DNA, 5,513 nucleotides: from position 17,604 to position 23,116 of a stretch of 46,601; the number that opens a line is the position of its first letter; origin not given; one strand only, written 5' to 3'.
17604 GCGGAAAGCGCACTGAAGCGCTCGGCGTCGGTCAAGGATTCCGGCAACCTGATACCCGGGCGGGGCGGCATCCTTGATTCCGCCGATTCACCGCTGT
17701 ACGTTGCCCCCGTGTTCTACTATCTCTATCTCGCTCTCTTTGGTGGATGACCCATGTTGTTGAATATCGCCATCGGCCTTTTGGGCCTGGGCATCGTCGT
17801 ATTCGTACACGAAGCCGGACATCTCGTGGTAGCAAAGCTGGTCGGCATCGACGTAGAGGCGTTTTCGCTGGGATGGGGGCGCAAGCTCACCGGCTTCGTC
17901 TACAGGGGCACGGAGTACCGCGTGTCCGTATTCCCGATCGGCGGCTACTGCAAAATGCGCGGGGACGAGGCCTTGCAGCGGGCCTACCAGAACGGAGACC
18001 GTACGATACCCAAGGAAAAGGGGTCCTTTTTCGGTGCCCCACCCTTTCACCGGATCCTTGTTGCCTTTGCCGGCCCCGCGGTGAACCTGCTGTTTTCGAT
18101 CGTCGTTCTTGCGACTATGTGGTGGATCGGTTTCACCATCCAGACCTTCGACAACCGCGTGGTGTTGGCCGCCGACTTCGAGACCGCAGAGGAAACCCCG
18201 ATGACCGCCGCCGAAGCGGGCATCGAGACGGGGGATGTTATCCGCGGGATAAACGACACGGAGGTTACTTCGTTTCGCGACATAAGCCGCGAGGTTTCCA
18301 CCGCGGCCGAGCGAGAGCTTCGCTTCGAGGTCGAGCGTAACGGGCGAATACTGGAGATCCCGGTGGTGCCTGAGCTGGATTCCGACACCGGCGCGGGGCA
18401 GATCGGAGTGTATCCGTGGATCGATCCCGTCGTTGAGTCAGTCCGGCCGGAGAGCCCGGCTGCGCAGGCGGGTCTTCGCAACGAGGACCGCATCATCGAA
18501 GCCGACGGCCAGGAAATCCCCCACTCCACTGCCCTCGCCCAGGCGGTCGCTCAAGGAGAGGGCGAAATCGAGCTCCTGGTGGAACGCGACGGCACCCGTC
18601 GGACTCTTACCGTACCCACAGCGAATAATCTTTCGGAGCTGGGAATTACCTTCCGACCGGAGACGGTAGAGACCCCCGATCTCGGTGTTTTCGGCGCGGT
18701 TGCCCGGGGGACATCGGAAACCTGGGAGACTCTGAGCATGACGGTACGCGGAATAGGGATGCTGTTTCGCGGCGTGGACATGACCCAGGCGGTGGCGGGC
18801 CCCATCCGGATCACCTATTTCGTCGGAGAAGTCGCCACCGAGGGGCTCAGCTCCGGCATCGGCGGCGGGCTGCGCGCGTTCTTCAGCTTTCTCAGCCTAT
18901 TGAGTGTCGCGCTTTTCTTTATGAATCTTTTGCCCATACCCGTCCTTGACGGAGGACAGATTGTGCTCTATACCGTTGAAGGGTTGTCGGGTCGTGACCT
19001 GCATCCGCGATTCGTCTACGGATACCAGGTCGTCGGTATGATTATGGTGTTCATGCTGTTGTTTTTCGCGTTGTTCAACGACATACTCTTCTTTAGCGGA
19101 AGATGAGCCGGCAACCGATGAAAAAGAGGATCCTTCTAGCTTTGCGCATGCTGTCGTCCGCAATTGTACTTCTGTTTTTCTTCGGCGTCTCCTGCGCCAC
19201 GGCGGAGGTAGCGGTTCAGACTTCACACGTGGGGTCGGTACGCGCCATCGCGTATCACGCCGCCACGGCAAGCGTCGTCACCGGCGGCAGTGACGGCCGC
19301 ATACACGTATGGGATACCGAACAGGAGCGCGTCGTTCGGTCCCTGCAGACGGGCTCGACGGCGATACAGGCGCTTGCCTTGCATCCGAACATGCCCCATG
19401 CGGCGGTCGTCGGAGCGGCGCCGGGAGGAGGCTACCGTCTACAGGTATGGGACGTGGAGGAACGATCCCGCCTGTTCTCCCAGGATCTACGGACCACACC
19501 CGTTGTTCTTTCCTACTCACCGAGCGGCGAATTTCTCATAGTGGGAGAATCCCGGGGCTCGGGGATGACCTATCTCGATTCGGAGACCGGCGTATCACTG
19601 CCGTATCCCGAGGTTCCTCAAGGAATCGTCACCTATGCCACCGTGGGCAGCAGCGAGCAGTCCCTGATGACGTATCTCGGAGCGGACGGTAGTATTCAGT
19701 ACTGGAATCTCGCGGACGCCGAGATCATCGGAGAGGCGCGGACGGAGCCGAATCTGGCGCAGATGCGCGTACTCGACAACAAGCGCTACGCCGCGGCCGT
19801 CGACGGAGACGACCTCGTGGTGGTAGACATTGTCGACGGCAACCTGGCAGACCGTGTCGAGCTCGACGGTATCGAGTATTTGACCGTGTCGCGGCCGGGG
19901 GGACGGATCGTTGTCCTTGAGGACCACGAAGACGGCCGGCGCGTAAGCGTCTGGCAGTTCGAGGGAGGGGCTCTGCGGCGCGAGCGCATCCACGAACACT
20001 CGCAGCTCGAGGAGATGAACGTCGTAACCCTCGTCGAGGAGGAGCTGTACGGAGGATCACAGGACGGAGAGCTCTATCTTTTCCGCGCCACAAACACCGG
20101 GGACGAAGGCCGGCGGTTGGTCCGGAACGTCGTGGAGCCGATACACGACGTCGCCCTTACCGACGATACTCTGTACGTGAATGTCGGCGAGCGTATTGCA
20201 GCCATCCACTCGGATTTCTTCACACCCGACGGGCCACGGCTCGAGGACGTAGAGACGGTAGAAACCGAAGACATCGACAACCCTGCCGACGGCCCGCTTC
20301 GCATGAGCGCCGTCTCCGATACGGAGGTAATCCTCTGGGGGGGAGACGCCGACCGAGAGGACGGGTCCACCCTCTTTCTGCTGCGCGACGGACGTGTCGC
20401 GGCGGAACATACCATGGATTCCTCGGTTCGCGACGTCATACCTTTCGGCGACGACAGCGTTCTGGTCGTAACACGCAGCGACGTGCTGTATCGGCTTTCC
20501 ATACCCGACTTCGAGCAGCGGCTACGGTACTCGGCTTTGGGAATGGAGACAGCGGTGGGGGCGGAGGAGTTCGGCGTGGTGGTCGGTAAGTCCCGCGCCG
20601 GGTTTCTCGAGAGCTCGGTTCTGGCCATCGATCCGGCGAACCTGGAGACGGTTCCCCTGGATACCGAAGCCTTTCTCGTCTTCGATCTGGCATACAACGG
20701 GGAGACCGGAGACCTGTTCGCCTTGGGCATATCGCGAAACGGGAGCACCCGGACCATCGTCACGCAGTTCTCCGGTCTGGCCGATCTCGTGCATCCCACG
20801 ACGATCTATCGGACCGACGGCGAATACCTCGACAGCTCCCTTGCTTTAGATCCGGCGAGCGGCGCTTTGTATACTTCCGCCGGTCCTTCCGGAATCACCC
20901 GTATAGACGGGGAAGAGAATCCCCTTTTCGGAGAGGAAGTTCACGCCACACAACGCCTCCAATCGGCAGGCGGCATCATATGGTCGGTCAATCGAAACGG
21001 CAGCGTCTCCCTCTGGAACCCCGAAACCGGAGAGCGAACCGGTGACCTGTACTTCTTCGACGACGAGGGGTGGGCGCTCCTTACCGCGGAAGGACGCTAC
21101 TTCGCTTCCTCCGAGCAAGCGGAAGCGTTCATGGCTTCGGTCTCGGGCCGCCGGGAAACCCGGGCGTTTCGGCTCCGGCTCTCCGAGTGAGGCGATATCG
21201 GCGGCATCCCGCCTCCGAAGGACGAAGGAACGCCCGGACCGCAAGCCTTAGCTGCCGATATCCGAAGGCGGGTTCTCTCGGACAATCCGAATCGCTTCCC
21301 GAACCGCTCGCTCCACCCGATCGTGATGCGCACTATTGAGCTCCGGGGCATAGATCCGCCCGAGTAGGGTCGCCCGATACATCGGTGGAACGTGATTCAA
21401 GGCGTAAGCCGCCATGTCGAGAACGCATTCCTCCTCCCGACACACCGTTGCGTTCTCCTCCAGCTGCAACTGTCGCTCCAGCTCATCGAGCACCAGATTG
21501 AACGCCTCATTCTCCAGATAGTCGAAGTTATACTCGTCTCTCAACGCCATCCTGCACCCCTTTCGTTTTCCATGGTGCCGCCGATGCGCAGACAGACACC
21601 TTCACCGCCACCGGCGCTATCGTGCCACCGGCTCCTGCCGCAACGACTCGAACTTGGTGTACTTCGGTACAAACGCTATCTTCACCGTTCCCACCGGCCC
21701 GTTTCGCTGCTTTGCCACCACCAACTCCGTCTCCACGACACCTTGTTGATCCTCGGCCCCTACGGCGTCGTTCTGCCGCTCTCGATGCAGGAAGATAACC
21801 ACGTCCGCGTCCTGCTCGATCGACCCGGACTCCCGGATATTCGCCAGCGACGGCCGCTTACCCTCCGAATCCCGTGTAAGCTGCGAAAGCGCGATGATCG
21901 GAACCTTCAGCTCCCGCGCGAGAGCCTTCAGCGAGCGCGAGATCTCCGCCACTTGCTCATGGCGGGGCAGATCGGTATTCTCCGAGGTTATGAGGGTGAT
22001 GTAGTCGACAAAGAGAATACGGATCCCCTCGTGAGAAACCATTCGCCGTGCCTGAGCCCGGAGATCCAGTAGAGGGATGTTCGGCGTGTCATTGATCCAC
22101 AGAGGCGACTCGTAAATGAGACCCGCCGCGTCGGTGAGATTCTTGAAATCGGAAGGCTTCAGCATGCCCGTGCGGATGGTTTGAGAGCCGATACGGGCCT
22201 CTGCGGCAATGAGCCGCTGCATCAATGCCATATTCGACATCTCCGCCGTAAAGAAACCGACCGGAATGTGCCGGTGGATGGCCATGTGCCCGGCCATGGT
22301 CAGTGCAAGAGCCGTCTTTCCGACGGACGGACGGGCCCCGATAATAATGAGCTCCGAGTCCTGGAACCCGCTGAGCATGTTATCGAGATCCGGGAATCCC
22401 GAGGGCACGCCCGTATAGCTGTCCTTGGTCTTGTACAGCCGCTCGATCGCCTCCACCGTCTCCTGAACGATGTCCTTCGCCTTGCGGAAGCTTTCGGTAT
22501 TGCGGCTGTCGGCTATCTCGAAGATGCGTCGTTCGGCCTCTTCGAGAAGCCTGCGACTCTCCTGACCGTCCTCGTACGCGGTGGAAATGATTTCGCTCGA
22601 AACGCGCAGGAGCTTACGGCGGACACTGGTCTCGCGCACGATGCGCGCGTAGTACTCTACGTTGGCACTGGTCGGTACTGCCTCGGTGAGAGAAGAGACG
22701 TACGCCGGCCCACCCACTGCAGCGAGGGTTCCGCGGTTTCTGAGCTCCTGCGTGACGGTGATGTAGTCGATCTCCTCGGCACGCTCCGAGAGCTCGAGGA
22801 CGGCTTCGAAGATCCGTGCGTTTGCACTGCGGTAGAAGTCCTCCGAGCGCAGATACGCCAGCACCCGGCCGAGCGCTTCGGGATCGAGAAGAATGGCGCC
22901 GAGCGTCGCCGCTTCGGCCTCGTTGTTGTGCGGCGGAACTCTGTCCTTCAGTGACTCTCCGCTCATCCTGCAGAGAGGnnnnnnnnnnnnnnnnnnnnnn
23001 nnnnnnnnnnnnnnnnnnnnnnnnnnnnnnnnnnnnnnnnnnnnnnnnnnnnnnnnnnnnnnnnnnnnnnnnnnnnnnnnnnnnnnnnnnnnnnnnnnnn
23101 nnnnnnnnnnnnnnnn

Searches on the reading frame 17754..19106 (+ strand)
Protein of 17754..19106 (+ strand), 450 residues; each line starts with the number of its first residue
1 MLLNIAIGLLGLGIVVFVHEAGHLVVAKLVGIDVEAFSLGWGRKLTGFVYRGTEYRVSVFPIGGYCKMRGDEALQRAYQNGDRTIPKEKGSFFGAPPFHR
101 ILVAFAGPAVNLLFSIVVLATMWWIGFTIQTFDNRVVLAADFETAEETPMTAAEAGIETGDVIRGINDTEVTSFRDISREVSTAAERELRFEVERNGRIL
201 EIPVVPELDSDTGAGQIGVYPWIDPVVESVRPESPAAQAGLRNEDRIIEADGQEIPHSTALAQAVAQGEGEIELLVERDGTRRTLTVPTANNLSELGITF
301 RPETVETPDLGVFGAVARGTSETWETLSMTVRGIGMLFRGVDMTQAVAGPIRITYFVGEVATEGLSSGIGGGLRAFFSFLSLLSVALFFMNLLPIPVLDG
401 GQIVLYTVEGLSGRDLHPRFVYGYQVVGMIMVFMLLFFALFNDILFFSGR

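Call 31: search_protein_families(library=pfam, proteins=[window:17754-19106:+], max_evalue=0.0001)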
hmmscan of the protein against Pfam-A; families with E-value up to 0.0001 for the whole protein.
window:17754-19106:+ (450 aa): 5 families
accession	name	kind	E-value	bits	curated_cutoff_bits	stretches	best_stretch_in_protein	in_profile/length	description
PF02163.28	Peptidase_M50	-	8.4e-53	179.4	27.2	1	9-435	3-221/221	Peptidase family M50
PF17820.7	PDZ_6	-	1.4e-19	70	27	2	226-278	1-54/54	PDZ domain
PF13180.12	PDZ_2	-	6.1e-18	65.3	27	2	224-288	13-79/80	PDZ domain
PF00595.29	PDZ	-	1.5e-10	41.7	23.2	0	226-275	28-79/81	PDZ domain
PF14685.13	PDZ_Tricorn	-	1.9e-05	25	25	0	138-197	21-80/88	Tricorn protease PDZ domain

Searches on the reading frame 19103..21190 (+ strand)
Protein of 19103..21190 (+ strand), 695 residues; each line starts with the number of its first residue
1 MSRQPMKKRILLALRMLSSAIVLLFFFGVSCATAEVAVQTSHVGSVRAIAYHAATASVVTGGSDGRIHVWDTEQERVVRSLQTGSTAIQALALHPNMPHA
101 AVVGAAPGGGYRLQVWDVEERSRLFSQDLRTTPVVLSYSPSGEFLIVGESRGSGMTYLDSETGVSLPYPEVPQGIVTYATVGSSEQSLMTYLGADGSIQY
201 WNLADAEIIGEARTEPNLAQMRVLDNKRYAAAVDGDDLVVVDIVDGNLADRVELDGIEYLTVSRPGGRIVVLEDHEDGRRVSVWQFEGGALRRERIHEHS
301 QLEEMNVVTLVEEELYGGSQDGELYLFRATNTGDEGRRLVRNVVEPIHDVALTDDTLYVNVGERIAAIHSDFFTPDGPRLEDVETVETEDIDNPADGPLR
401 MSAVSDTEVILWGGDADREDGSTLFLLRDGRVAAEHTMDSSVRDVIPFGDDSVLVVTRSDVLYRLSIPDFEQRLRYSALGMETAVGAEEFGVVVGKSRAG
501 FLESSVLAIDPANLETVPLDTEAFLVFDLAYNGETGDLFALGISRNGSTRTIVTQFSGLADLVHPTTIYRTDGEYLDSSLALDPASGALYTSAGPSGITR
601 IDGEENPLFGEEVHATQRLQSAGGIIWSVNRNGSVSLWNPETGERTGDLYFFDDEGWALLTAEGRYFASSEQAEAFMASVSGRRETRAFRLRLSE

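Call 31: search_protein_families(library=pfam, proteins=[window:19103-21190:+], max_evalue=0.0001)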
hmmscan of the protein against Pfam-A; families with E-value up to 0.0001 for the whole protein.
window:19103-21190:+ (695 aa): 15 families
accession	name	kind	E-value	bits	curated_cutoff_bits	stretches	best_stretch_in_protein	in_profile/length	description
PF25174.1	Beta-prop_THOC3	-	2.4e-13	50.2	305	1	42-219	1-174/272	THOC3 beta-propeller domain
PF23414.1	Beta-prop_EML_2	-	4.4e-13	49.7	90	1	47-150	2-101/266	Echinoderm microtubule-associated protein second beta-propeller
PF25173.1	Beta-prop_WDR3_1st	-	2e-10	41.1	154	1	38-149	66-174/184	WDR3 first beta-propeller domain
PF24814.1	WD40_Prp19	-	9.6e-10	38.4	320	1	42-159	5-119/281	Prp19 WD40 domain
PF25168.1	Beta-prop_WDR36-Utp21_2nd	-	1.3e-08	35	84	1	37-104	151-217/335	WDR36/Utp21 second beta-propeller domain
PF25172.1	Beta-prop_WDR3_2nd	-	2.5e-08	34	140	0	41-97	215-271/293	WDR3 second beta-propeller domain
PF24817.1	WD40_WDHD1_1st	-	4.5e-08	33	109.9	1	36-153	121-245/291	WDHD1 first WD40 domain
PF24807.1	WD40_CDC20-Fz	-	6.8e-08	32.6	200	1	30-146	121-237/292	CDC20/Fizzy WD40 domain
PF23409.1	Beta-prop_EML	-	1.4e-07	31.7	88.2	1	30-225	50-248/267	Echinoderm microtubule-associated protein first beta-propeller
PF13360.13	PQQ_2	-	2.6e-07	31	27.6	0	181-361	38-214/233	Outer membrane protein assembly factor BamB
PF25171.1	Beta-prop_WDR36-Utp21_1st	-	4e-07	30.2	80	1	42-213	64-232/266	WDR36/Utp21 first beta-propeller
PF24805.1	EIF3I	-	8.7e-07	28.8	200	0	41-153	50-169/324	EIF3I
PF24796.1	WDR55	-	1.7e-06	27.7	200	1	38-237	91-286/296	WDR55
PF12894.13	ANAPC4_WD40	-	2.9e-05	24.7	22.9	0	40-91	35-86/91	Anaphase-promoting complex subunit 4 WD40 domain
PF00400.38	WD40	-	3.2e-05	24.7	27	0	38-71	6-39/39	WD domain, G-beta repeat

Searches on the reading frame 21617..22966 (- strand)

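Call 31: search_protein_families(library=pfam, proteins=[window:21617-22966:-], max_evalue=0.0001)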
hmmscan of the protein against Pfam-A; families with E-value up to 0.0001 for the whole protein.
window:21617-22966:- (449 aa): 3 families
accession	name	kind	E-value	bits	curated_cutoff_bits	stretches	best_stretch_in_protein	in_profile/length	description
PF03796.21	DnaB_C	-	4.3e-92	308.5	27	1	186-440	1-254/255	DnaB-like helicase C terminal domain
PF00772.26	DnaB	-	2e-34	118.2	23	1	11-112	2-103/103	DnaB-like helicase N terminal domain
PF13481.12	AAA_25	-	9.8e-09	35.5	27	1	185-365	13-192/195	AAA domain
